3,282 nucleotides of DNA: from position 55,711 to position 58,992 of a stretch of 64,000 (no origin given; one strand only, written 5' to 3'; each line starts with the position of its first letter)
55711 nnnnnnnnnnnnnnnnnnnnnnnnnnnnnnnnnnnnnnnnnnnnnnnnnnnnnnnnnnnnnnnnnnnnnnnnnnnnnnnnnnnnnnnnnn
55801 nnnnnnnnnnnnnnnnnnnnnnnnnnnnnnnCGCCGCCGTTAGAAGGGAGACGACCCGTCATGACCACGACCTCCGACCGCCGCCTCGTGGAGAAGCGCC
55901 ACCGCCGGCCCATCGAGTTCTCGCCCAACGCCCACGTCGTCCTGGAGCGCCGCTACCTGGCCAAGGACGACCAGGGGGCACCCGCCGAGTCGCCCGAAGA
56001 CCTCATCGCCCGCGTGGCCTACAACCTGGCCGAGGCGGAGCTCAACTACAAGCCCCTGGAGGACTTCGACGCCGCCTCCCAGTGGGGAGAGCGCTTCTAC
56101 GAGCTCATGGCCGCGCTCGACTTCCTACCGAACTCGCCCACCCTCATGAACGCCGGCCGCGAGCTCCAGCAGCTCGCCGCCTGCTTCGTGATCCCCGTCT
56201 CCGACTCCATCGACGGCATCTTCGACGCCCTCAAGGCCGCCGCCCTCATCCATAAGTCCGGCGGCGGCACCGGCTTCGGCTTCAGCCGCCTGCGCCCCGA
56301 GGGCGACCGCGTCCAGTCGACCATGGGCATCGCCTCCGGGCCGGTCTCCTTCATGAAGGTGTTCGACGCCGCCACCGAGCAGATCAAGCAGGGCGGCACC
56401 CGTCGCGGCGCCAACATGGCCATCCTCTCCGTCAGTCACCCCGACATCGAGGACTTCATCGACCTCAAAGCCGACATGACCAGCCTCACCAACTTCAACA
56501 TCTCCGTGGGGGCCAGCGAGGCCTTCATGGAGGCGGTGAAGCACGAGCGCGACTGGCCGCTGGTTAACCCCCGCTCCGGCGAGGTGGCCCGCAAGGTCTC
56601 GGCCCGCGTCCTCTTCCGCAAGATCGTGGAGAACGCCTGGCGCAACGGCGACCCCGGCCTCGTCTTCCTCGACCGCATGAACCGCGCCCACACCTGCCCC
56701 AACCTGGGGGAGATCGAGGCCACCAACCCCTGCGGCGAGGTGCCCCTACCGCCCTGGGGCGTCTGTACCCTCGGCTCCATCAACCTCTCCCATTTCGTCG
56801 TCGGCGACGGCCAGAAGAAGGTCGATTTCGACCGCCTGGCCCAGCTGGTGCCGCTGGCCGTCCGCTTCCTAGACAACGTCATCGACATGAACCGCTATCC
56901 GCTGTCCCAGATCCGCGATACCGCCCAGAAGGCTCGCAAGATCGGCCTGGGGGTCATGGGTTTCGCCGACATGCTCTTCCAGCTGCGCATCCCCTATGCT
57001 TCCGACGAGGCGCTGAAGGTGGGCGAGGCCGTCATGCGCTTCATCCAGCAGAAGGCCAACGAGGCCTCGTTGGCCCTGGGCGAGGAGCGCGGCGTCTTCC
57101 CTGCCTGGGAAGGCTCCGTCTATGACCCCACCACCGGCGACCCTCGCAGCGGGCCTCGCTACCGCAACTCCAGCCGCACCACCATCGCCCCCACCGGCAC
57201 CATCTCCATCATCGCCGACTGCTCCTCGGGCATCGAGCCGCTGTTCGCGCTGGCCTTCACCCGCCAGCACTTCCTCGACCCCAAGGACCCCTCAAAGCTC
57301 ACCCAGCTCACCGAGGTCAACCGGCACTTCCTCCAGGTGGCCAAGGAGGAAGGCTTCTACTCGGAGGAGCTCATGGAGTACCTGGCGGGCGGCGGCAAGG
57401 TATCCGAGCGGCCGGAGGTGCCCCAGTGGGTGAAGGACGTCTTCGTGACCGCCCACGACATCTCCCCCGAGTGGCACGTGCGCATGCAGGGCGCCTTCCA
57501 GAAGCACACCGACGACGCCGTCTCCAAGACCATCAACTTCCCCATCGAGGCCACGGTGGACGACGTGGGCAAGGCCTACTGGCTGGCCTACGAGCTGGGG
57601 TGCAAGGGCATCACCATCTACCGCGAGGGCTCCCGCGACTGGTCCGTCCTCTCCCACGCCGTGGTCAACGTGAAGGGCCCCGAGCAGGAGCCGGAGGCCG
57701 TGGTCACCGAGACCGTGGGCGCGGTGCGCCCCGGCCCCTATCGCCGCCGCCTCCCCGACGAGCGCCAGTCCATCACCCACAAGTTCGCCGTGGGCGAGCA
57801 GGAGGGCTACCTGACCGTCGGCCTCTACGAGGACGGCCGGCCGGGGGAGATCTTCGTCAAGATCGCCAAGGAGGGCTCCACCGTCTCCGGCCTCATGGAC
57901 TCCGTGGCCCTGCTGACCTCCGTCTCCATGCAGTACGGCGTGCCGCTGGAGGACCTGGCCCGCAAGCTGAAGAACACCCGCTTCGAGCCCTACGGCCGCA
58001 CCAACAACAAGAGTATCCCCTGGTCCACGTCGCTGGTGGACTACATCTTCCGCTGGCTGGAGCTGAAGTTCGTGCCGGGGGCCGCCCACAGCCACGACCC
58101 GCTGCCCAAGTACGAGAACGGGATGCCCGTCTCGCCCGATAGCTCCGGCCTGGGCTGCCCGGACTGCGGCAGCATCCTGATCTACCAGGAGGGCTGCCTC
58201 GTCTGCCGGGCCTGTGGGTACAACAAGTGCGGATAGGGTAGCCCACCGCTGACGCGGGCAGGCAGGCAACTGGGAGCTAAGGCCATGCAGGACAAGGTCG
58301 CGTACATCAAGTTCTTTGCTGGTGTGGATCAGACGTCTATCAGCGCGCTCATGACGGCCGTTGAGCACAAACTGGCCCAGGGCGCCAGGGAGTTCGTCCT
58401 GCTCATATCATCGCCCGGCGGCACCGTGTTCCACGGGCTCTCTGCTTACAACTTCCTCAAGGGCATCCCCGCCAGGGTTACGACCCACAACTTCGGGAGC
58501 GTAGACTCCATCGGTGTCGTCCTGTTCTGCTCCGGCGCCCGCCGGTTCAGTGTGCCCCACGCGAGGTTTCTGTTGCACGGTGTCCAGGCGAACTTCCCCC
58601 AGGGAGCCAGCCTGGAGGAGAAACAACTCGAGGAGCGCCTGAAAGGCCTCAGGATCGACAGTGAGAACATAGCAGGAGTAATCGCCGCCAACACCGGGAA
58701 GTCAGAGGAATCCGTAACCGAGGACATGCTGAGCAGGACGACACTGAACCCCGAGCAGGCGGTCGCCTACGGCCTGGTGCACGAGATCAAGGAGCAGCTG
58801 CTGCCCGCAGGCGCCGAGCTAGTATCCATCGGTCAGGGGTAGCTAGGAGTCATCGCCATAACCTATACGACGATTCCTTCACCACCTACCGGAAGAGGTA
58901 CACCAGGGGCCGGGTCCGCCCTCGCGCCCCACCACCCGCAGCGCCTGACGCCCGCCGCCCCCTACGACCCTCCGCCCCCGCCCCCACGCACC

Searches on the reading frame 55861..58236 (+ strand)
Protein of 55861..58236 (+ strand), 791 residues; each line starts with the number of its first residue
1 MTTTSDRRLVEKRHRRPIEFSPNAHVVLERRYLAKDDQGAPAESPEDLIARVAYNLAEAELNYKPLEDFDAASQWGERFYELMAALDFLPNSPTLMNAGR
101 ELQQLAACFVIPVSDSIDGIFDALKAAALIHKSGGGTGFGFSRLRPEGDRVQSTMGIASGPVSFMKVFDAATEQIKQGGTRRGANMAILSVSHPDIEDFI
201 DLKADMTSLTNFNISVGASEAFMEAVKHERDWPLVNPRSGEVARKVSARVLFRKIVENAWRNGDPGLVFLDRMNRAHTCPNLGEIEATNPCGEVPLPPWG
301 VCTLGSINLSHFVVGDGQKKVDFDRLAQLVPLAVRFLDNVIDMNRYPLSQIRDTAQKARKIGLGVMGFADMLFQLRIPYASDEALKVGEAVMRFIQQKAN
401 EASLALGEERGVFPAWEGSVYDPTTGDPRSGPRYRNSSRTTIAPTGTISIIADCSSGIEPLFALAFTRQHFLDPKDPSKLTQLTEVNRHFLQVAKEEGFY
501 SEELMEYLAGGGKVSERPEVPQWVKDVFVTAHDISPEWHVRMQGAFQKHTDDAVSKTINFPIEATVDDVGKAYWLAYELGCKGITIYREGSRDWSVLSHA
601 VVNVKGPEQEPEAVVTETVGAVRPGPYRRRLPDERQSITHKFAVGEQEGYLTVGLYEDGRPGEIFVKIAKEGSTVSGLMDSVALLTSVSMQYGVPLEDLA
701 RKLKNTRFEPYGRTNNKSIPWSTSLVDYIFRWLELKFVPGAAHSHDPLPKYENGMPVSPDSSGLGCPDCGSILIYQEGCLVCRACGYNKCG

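Call 3: search_protein_families(library=pfam, proteins=[window:55861-58236:+], max_evalue=0.1)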
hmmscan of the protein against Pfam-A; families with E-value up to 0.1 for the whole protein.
window:55861-58236:+ (791 aa): 4 families
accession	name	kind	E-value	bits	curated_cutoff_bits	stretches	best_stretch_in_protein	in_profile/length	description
PF02867.20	Ribonuc_red_lgC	-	2.9e-134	449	23.9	2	106-422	1-345/523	Ribonucleotide reductase, barrel domain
PF00317.26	Ribonuc_red_lgN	-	4.2e-23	81.6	28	1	19-102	2-76/77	Ribonucleotide reductase, all-alpha domain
PF12637.14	TSCPD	-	3.7e-12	46.8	22.8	1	644-734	9-85/88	TSCPD domain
PF02150.21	Zn_ribbon_RPB9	-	0.00034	20.9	25.2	1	766-788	4-30/36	RNA polymerases M/15 Kd subunit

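Call 74: search_protein_families(library=ncbifam, proteins=[window:55861-58236:+], max_evalue=0.01)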
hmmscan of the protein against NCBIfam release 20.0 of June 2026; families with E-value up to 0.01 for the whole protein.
window:55861-58236:+ (791 aa): 21 families
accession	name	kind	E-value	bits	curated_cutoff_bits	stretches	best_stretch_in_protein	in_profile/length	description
NF006417.0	PRK08665.1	equivalog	1.1e-300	999.4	961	1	13-791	5-759/759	vitamin B12-dependent ribonucleotide reductase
NF005010.0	PRK06406.1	subfamily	3.2e-218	726.7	1125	1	70-612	214-740/771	vitamin B12-dependent ribonucleotide reductase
TIGR02504.1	NrdJ_Z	equivalog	1.3e-216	720.9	399.95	1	25-597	2-606/606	adenosylcobalamin-dependent ribonucleoside-diphosphate reductase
NF005122.0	PRK06556.1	equivalog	4.3e-158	527.8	859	3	434-744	541-859/960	vitamin B12-dependent ribonucleotide reductase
NF006207.0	PRK08332.1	equivalog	1.5e-122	410.3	2400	4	137-291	701-860/1684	vitamin B12-dependent ribonucleotide reductase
NF005736.0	PRK07562.1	equivalog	3.5e-109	366.1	1737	4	534-738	860-1080/1222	vitamin B12-dependent ribonucleotide reductase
TIGR02506.1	NrdE_NrdA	equivalog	1e-101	341.3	341.05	2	27-421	6-427/616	ribonucleoside-diphosphate reductase subunit alpha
NF005401.0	PRK06948.1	subfamily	1.9e-88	297.7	906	1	16-598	9-591/604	ribonucleotide reductase-like protein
NF006577.0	PRK09102.1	equivalog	1.9e-86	290.6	620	1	10-591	15-571/604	ribonucleoside-diphosphate reductase subunit alpha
NF005544.0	PRK07207.1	equivalog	1.3e-84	284.7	965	3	242-422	539-721/965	ribonucleoside-diphosphate reductase subunit alpha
NF005991.0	PRK08115.1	equivalog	1.4e-80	271.4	854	3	242-420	429-607/858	vitamin B12-dependent ribonucleotide reductase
NF005101.0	PRK06539.1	equivalog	1.2e-74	251.8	988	3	243-421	393-572/822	ribonucleoside-diphosphate reductase subunit alpha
NF006279.0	PRK08447.1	equivalog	4.8e-66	223.7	1082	2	26-238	143-350/789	ribonucleoside-diphosphate reductase subunit alpha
NF009029.0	PRK12365.1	equivalog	5.6e-65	219.9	1350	3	243-422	623-803/1046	ribonucleoside-diphosphate reductase subunit alpha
NF005483.0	PRK07088.1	equivalog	1.9e-55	188.3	1214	2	23-238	161-373/764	ribonucleoside-diphosphate reductase subunit alpha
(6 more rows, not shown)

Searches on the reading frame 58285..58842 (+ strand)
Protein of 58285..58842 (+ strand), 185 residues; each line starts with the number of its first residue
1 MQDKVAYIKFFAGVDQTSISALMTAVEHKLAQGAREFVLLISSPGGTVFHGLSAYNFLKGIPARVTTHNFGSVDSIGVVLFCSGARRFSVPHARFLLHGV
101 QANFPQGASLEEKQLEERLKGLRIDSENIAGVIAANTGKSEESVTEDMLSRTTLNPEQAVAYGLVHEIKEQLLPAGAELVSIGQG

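Call 3: search_protein_families(library=pfam, proteins=[window:58285-58842:+], max_evalue=0.1)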
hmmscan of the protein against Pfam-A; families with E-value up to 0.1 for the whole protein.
window:58285-58842:+ (185 aa): 1 family
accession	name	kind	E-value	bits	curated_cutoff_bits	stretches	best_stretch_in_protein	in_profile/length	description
PF00574.28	CLP_protease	-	1.1e-23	84.5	20.2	1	32-170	44-180/182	Clp protease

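Call 74: search_protein_families(library=ncbifam, proteins=[window:58285-58842:+], max_evalue=0.01)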
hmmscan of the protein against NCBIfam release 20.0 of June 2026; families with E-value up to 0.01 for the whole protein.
window:58285-58842:+ (185 aa): 10 families
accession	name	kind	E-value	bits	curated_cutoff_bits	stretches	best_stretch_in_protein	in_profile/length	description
NF009205.0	PRK12553.1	subfamily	1.6e-20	73.6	228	1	11-169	43-202/211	ATP-dependent Clp protease proteolytic subunit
NF001368.0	PRK00277.1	subfamily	1.8e-18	67.1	249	1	33-170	61-196/203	ATP-dependent Clp protease proteolytic subunit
NF045540.1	scaf_prot_MCP1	exception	6.5e-17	61.5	475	1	7-172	3-164/652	ClpP-like prohead protease/major capsid protein fusion protein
TIGR00493.1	clpP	equivalog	1.4e-14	54.3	308.6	1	33-168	56-189/192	ATP-dependent Clp endopeptidase proteolytic subunit ClpP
NF011090.0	PRK14513.1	equivalog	1.7e-14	54.1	347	1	34-171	57-192/201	ATP-dependent Clp protease proteolytic subunit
NF011089.0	PRK14512.1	equivalog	9.1e-14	51.7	251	1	37-170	61-192/200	ATP-dependent Clp protease proteolytic subunit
NF045542.1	Clp_rel_HeadMat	equivalog_domain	2.3e-13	50.4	120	1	26-168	23-165/165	head maturation protease, ClpP-related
NF009203.0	PRK12551.1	equivalog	1.7e-12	47.5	359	1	34-169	55-188/196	ATP-dependent Clp protease proteolytic subunit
NF011091.0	PRK14514.1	equivalog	6e-11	42.4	361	1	32-169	82-217/221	ATP-dependent Clp endopeptidase proteolytic subunit ClpP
NF009204.0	PRK12552.1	equivalog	2.4e-08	33.7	263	1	57-170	102-213/225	ATP-dependent Clp protease proteolytic subunit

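Call 75: search_protein_families(library=padloc, proteins=[window:58285-58842:+], max_evalue=0.01)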
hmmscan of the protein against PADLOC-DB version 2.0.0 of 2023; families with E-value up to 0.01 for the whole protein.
window:58285-58842:+ (185 aa): 0 families
